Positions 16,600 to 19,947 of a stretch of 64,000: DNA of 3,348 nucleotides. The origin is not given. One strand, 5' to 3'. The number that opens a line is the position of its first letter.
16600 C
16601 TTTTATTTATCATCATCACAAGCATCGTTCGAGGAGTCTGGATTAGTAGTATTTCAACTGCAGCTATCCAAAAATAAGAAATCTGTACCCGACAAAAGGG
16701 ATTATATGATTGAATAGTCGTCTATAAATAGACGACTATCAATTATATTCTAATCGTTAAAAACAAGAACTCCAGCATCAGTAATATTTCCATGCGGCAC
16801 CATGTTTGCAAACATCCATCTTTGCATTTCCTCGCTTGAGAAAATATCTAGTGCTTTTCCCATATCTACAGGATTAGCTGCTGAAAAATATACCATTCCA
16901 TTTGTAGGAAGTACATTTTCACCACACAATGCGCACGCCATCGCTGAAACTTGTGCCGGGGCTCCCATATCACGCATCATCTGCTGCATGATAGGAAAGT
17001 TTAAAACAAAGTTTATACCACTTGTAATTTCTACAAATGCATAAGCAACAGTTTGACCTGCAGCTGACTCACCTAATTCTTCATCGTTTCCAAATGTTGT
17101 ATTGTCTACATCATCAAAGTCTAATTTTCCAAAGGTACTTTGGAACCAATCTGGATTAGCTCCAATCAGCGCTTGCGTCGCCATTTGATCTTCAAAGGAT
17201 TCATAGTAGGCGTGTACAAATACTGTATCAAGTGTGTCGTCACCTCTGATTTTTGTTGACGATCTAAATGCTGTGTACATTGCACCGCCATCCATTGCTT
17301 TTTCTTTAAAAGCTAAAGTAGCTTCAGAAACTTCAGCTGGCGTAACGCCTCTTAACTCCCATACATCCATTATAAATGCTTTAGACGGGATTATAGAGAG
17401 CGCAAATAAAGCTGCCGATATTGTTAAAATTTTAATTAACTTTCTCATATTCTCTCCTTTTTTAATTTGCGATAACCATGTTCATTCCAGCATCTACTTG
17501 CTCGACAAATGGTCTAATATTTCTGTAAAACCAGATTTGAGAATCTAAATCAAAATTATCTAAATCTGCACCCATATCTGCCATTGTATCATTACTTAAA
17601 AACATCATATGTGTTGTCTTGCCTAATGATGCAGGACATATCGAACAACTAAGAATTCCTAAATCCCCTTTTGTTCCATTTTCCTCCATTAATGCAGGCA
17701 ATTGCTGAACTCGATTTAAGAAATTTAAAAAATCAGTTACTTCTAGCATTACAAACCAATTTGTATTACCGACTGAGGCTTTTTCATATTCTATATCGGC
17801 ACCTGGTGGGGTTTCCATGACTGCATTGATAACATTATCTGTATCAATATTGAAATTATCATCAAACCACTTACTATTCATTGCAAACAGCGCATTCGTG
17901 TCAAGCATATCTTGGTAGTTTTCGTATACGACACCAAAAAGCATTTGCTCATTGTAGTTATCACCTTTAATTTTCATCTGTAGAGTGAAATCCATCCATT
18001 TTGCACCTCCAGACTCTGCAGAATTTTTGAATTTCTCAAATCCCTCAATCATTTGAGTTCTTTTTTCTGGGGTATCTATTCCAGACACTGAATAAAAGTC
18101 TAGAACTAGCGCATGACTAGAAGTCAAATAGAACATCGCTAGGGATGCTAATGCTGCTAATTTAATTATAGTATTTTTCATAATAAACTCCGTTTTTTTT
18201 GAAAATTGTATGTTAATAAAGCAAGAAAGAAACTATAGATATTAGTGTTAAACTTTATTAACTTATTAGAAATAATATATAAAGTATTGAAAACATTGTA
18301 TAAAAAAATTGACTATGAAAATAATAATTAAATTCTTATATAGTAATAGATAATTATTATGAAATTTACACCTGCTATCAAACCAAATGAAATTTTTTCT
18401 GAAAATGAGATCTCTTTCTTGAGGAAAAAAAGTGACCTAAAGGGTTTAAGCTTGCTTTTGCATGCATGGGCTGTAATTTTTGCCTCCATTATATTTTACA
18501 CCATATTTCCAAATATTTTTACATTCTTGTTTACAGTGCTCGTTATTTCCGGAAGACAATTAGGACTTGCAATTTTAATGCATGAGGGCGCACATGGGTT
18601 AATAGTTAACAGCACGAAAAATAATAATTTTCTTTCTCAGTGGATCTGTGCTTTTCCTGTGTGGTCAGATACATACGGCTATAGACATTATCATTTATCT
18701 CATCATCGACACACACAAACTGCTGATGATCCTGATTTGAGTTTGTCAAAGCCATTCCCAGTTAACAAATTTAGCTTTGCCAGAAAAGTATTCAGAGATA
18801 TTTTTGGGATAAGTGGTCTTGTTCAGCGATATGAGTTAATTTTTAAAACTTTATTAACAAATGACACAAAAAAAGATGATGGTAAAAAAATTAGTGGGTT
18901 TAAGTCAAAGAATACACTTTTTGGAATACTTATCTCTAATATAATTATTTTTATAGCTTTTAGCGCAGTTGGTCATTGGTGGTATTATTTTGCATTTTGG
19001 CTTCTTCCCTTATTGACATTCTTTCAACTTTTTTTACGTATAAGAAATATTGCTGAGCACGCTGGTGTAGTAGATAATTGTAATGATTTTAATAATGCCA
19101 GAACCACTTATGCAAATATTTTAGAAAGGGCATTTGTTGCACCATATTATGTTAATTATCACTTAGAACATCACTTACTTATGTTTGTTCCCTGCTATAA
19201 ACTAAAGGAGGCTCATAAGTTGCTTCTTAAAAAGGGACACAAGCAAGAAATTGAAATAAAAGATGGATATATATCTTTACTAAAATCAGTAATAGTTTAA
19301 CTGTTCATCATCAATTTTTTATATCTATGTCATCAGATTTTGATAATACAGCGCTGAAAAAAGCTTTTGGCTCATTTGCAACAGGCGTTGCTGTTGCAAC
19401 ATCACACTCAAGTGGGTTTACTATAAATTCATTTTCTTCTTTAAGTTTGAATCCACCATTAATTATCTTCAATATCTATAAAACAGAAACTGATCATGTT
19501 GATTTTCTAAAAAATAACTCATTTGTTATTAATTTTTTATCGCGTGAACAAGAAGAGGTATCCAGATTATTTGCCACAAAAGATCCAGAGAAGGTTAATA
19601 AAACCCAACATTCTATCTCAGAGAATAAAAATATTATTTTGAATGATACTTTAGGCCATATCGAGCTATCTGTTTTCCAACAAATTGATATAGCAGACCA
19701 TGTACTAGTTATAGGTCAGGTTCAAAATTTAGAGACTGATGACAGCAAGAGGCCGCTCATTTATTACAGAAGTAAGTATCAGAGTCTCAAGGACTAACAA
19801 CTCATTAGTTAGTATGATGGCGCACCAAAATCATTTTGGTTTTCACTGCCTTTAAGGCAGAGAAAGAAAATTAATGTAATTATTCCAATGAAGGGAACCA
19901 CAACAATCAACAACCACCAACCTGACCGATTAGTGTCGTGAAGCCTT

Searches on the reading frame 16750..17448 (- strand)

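Call 4: search_protein_families(library=pfam, proteins=[window:16750-17448:-], max_evalue=0.1)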
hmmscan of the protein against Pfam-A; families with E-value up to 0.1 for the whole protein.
window:16750-17448:- (232 aa): 2 families
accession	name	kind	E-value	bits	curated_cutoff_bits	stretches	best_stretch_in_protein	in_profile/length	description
PF23228.1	zf_PCFS4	-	0.0085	16.2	27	0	163-178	7-22/69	PCFS4 zinc finger domain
PF02885.22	Glycos_trans_3N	-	0.013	15.6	26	0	153-175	21-43/63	Glycosyl transferase family, helical bundle domain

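Call 5: search_protein_families(library=ncbifam, proteins=[window:16750-17448:-], max_evalue=0.1)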
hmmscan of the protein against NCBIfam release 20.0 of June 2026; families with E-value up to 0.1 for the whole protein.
window:16750-17448:- (232 aa): 0 families

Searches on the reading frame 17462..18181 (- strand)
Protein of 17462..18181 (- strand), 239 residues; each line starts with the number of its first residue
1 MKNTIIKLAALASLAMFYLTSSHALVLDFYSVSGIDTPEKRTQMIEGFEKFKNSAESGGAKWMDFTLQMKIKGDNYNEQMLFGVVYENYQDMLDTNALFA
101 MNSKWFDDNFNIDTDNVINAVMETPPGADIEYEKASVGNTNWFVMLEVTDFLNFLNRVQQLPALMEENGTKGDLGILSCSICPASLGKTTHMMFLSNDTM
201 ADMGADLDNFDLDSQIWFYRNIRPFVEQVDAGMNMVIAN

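Call 4: search_protein_families(library=pfam, proteins=[window:17462-18181:-], max_evalue=0.1)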
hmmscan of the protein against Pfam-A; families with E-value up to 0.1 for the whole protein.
window:17462-18181:- (239 aa): 0 families

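Call 5: search_protein_families(library=ncbifam, proteins=[window:17462-18181:-], max_evalue=0.1)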
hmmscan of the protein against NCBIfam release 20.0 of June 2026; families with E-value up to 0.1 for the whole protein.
window:17462-18181:- (239 aa): 0 families

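Call 10: find_homologous_proteins(query=window:17462-18181:-, max_evalue=0.001)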
Query window:17462-18181:- (239 aa): 6 proteins with E <= 0.001 among 198 candidates.
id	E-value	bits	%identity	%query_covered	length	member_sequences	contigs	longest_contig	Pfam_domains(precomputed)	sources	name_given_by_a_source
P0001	6.4e-156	535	100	100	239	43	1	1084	-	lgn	-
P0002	6.3e-105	368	68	100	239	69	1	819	-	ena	-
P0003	4.7e-101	355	64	100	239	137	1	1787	-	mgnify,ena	mgnify:FL=1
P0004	4.9e-101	355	63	99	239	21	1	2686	-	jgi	-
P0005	2.6e-98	346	62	100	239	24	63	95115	-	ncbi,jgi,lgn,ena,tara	jgi:hypothetical protein|tara:strand:- start:243 stop:962 length:720 start_codon:yes stop_codon:yes 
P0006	4.4e-60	221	65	61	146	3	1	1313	-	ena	-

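Call 12: find_encoding_contigs(protein=P0005, flank=10000, max_places=8)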
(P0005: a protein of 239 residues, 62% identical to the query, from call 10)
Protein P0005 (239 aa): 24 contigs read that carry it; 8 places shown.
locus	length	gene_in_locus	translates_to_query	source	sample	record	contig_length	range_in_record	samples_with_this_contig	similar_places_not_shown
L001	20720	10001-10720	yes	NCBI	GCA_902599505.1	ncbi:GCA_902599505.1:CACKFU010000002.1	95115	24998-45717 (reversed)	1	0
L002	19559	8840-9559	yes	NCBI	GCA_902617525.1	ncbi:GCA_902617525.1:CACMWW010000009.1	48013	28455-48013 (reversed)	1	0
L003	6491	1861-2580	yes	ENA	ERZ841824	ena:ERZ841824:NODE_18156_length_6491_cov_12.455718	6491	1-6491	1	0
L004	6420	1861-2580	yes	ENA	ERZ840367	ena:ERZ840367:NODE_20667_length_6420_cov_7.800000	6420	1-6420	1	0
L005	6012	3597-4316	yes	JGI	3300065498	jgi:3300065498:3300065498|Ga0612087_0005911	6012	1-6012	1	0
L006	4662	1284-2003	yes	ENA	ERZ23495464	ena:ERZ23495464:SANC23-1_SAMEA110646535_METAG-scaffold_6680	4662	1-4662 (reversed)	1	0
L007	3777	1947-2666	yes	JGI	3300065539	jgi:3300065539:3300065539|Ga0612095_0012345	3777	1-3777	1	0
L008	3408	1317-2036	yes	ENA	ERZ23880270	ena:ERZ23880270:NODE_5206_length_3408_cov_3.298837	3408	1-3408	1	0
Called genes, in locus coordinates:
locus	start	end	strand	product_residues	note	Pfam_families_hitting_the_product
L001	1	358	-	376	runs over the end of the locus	PF01494:FAD_binding_3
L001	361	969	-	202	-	PF04263:TPK_catalytic, PF04265:TPK_B1_binding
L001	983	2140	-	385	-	PF13433:Peripla_BP_5, PF13458:Peripla_BP_6, PF01094:ANF_receptor (weak)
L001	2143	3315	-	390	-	PF13433:Peripla_BP_5, PF13458:Peripla_BP_6, PF01094:ANF_receptor (weak)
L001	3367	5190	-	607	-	PF00501:AMP-binding, PF23562:AMP-binding_C_3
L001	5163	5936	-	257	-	PF00005:ABC_tran, PF13304:AAA_21 (weak)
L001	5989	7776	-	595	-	PF07287:AtuA, PF23544:AtuA_ferredoxin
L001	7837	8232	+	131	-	PF05656:DUF805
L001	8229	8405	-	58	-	-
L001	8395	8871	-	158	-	PF01613:Flavin_Reduct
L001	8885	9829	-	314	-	PF00487:FA_desaturase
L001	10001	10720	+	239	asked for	-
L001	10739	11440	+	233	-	-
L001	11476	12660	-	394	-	PF25371:DUF7884, PF02353:CMAS, PF05175:MTS, PF13489:Methyltransf_23, PF13847:Methyltransf_31, PF08241:Methyltransf_11, PF08242:Methyltransf_12, PF13649:Methyltransf_25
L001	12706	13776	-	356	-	PF00291:PALP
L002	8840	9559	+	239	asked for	-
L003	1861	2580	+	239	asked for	-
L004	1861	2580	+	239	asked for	-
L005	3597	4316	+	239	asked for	-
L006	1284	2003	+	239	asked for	-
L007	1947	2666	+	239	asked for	-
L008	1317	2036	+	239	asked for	-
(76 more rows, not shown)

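Call 41: predict_structure(alignment_id=A4)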
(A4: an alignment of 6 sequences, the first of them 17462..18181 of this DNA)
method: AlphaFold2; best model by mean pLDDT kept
length: 239 residues; sequences in the alignment: 6
mean_pLDDT: 48.9   pTM: 0.34
mean pLDDT of the five models: 48.9, 46.5, 41.5, 37.1, 34.2
residues with pLDDT >= 90: 0; 70-90: 2; 50-70: 126; < 50: 111
segments of 3 or more residues with pLDDT < 50: 12-35, 63-89, 109-142, 178-188, 229-239
pLDDT, mean of each block of 10 residues (from residue 1): 57 40 37 53 60 58 42 40 48 53 51 34 28 31 55 64 67 54 42 55 58 55 56 32
secondary structure, 60 per line:
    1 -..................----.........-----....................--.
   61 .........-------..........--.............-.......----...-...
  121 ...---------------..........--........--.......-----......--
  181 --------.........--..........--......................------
elements in order: H2-19 E24-32 H38-57 E60-69 E77-86 H89-101 H103-109 E118-123 E139-148 H151-158 H161-167 E173-178 E189-197 H200-209 H212-225 E226-233

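Call 43: find_related_loci(query=A3, collection=genome_contigs, flank=10000)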
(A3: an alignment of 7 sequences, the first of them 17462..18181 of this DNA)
Query A3 (239 aa) in genome_contigs; peptide patterns used: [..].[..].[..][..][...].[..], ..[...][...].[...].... (x = any residue, [..] = any of these).
75 stretches matched a pattern; 20 encode a relative of the query (tblastn E <= 1e-3); 18 distinct loci.
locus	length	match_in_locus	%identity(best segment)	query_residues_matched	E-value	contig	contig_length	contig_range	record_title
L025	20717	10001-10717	99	1-239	5e-162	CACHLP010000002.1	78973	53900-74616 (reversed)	uncultured Pelagibacteraceae bacterium isolate AG-430-F17 genome assembly, contig: AG-430-F17_NODE_2, whole genome shotg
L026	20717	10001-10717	66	1-239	1e-111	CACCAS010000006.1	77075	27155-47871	uncultured Pelagibacteraceae bacterium isolate AG-900-K14 genome assembly, contig: AG-900-K14_NODE_6, whole genome shotg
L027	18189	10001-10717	66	1-239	1e-108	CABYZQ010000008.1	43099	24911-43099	MAG: uncultured Pelagibacteraceae bacterium isolate AG-895-F20 genome assembly, contig: AG-895-F20_NODE_8, whole genome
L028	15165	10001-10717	64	1-239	3e-107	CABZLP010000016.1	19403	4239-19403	MAG: uncultured Pelagibacteraceae bacterium isolate AG-337-J23 genome assembly, contig: AG-337-J23_NODE_16, whole genome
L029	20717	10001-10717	64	1-239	3e-106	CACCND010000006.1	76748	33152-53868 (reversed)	uncultured Pelagibacteraceae bacterium isolate AG-901-G03 genome assembly, contig: AG-901-G03_NODE_6, whole genome shotg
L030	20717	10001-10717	64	1-239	1e-105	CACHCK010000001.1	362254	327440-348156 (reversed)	uncultured Pelagibacteraceae bacterium isolate AG-911-E02 genome assembly, contig: AG-911-E02_NODE_1, whole genome shotg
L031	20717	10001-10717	62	1-239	3e-105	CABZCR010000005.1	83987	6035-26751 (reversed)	MAG: uncultured Pelagibacteraceae bacterium isolate AG-895-J17 genome assembly, contig: AG-895-J17_NODE_5, whole genome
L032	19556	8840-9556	62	1-239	9e-105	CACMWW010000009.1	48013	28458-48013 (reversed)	MAG: uncultured Pelagibacteraceae bacterium isolate AG-919-N17 genome assembly, contig: AG-919-N17_NODE_9, whole genome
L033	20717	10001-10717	64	1-239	2e-104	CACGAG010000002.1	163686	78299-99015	uncultured Pelagibacteraceae bacterium isolate AG-909-G09 genome assembly, contig: AG-909-G09_NODE_2, whole genome shotg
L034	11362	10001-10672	31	5-233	4e-28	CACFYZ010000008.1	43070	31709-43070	uncultured Pelagibacteraceae bacterium isolate AG-909-F08 genome assembly, contig: AG-909-F08_NODE_8, whole genome shotg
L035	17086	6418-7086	30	7-233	5e-27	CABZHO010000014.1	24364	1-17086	MAG: uncultured Pelagibacteraceae bacterium isolate AG-337-G05 genome assembly, contig: AG-337-G05_NODE_14, whole genome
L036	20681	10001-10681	29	1-233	1e-26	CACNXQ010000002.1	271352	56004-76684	MAG: uncultured Pelagibacteraceae bacterium isolate AH-287-F15 genome assembly, contig: AH-287-F15_NODE_2, whole genome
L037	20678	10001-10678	30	3-233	3e-26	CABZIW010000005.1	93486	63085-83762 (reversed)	MAG: uncultured Pelagibacteraceae bacterium isolate AG-896-A02 genome assembly, contig: AG-896-A02_NODE_5, whole genome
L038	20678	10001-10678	30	3-233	3e-26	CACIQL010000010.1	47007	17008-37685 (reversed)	uncultured Pelagibacteraceae bacterium isolate AG-439-D15 genome assembly, contig: AG-439-D15_NODE_10, whole genome shot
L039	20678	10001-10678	30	3-233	3e-26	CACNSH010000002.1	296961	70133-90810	MAG: uncultured Pelagibacteraceae bacterium isolate AG-893-M03 genome assembly, contig: AG-893-M03_NODE_2, whole genome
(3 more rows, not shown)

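Call 66: search_solved_structures(query=A3, max_evalue=10)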
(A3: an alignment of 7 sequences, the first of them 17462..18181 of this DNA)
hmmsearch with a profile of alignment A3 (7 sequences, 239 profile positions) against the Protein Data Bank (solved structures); distinct sequences matched with E-value up to 10: 0.

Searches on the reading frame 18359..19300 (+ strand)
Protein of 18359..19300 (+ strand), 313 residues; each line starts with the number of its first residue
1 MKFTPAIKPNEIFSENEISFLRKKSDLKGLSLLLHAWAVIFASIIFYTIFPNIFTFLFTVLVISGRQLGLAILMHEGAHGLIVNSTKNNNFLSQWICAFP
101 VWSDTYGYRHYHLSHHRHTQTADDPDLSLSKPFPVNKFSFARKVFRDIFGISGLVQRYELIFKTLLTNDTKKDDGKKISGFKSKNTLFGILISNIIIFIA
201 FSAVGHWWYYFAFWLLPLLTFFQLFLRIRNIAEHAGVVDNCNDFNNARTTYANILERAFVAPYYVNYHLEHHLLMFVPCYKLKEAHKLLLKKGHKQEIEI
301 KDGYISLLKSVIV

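Call 69: search_protein_families(library=pfam, proteins=[window:18359-19300:+], max_evalue=0.001)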
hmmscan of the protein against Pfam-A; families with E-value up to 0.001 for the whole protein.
window:18359-19300:+ (313 aa): 1 family
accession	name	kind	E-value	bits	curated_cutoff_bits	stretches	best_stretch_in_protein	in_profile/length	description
PF00487.30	FA_desaturase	-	1e-34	120.9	29.7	1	56-295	6-244/253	Fatty acid desaturase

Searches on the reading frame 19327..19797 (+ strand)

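Call 69: search_protein_families(library=pfam, proteins=[window:19327-19797:+], max_evalue=0.001)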
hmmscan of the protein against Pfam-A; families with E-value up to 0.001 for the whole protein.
window:19327-19797:+ (156 aa): 1 family
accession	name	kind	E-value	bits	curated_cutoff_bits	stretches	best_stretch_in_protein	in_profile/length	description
PF01613.24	Flavin_Reduct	-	4.4e-31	108.5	27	1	14-154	1-152/153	Flavin reductase like domain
